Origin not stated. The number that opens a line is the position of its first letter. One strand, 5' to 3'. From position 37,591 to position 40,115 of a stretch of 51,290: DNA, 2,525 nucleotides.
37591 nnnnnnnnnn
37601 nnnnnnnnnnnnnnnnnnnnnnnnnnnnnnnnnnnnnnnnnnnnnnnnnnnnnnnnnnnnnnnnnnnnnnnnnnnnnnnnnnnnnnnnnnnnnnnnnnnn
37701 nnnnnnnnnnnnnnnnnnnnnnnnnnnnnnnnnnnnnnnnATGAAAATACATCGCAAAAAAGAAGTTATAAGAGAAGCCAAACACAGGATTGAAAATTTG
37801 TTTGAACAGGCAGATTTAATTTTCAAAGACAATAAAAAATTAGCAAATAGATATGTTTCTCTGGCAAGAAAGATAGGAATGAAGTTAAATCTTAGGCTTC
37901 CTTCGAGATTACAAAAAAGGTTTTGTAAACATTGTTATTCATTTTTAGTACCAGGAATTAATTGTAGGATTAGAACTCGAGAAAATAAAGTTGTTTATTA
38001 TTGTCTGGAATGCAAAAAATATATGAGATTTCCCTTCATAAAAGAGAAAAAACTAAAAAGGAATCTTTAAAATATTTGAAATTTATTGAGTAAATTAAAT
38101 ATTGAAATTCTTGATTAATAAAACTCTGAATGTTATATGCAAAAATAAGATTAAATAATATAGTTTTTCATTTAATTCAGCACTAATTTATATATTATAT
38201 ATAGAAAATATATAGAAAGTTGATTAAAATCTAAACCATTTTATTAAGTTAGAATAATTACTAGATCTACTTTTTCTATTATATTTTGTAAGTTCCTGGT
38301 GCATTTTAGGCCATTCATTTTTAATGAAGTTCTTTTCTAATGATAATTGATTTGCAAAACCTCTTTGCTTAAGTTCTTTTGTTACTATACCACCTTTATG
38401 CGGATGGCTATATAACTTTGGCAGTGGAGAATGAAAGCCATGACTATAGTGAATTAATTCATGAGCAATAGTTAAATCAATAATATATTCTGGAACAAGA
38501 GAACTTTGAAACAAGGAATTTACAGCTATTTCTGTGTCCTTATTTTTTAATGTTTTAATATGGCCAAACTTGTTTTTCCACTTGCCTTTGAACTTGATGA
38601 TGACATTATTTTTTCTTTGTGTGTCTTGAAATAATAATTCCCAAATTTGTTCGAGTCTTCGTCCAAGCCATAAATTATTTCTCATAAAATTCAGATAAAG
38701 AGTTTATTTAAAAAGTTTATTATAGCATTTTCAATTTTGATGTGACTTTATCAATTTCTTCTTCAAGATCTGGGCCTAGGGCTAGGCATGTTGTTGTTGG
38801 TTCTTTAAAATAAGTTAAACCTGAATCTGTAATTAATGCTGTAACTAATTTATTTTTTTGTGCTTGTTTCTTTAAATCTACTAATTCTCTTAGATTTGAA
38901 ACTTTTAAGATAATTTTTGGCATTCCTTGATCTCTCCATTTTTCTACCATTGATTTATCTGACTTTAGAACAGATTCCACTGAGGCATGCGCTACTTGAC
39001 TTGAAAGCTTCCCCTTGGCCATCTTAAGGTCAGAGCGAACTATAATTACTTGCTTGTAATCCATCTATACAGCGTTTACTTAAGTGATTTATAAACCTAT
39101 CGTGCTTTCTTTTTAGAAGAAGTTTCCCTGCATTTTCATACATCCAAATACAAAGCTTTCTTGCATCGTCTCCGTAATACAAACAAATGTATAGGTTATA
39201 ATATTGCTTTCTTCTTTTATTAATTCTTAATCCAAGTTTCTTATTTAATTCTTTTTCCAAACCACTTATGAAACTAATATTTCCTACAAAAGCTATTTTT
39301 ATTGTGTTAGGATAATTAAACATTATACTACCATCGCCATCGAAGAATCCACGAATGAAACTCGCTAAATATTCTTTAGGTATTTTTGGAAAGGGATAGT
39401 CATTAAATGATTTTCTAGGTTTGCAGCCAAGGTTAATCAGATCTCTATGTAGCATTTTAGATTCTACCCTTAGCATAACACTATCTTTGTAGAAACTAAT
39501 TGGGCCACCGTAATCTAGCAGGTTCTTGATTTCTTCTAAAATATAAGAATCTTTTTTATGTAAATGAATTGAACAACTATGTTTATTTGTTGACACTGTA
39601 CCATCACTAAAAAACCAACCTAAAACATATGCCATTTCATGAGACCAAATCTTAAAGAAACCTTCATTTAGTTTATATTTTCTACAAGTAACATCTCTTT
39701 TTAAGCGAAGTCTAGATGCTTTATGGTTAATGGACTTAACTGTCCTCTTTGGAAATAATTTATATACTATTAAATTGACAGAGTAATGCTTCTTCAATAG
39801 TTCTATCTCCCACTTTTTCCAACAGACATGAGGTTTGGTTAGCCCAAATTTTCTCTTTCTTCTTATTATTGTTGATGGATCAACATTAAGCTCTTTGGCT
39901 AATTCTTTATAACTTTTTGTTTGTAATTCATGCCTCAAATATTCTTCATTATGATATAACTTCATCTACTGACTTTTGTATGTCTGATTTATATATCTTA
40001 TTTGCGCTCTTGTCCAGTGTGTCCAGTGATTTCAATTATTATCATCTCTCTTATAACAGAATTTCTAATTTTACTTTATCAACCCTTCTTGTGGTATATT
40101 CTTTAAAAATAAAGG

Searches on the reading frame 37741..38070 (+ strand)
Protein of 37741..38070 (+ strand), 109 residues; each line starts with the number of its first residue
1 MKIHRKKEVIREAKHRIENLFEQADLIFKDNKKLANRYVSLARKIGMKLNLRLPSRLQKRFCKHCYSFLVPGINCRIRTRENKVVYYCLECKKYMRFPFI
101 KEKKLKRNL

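Call 48: search_protein_families(library=pfam, max_evalue=0.001, proteins=[window:37741-38070:+])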
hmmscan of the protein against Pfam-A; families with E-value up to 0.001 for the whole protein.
window:37741-38070:+ (109 aa): 1 family
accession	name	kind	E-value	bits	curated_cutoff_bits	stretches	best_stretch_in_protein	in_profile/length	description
PF04032.22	Rpr2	-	6e-19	68.6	29.3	1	16-92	1-90/90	RNAse P Rpr2/Rpp21/SNM1 subunit domain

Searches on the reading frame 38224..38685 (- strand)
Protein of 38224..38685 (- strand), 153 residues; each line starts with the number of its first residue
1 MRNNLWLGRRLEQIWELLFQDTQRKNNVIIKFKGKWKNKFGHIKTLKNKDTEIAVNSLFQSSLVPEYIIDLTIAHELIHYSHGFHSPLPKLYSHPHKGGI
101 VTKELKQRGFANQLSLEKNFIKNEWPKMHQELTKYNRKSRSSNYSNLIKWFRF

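Call 48: search_protein_families(library=pfam, max_evalue=0.001, proteins=[window:38224-38685:-])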
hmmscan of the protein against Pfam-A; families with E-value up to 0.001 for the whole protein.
window:38224-38685:- (153 aa): 1 family
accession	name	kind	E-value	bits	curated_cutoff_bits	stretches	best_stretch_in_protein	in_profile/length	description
PF10263.15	SprT-like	-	0.00057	20.2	25.6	1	13-81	6-73/108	SprT-like family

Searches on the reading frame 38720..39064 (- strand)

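Call 48: search_protein_families(library=pfam, max_evalue=0.001, proteins=[window:38720-39064:-])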
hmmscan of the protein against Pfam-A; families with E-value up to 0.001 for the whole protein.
window:38720-39064:- (114 aa): 1 family
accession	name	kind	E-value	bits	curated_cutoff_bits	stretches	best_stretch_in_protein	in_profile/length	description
PF01981.21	PTH2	-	1.8e-36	125.3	23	1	3-114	1-115/115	Peptidyl-tRNA hydrolase PTH2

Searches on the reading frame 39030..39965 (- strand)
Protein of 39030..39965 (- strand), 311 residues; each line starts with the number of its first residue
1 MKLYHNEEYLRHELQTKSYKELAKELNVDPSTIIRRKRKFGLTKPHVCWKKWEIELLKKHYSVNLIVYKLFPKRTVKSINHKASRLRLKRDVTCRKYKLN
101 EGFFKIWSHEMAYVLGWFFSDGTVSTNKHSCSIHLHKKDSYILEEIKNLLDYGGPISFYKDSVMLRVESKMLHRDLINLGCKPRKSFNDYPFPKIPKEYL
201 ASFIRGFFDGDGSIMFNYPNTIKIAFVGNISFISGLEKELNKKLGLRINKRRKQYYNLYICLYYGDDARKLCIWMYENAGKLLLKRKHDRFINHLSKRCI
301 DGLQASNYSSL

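Call 48: search_protein_families(library=pfam, max_evalue=0.001, proteins=[window:39030-39965:-])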
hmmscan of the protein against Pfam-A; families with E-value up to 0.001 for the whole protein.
window:39030-39965:- (311 aa): 2 families
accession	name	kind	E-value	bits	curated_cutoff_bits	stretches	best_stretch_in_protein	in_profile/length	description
PF14528.11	LAGLIDADG_3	-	4.1e-10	40.2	22.5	1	110-151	3-44/82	LAGLIDADG-like domain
PF00961.24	LAGLIDADG_1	-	8.7e-06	27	23.1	0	126-178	26-80/102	LAGLIDADG endonuclease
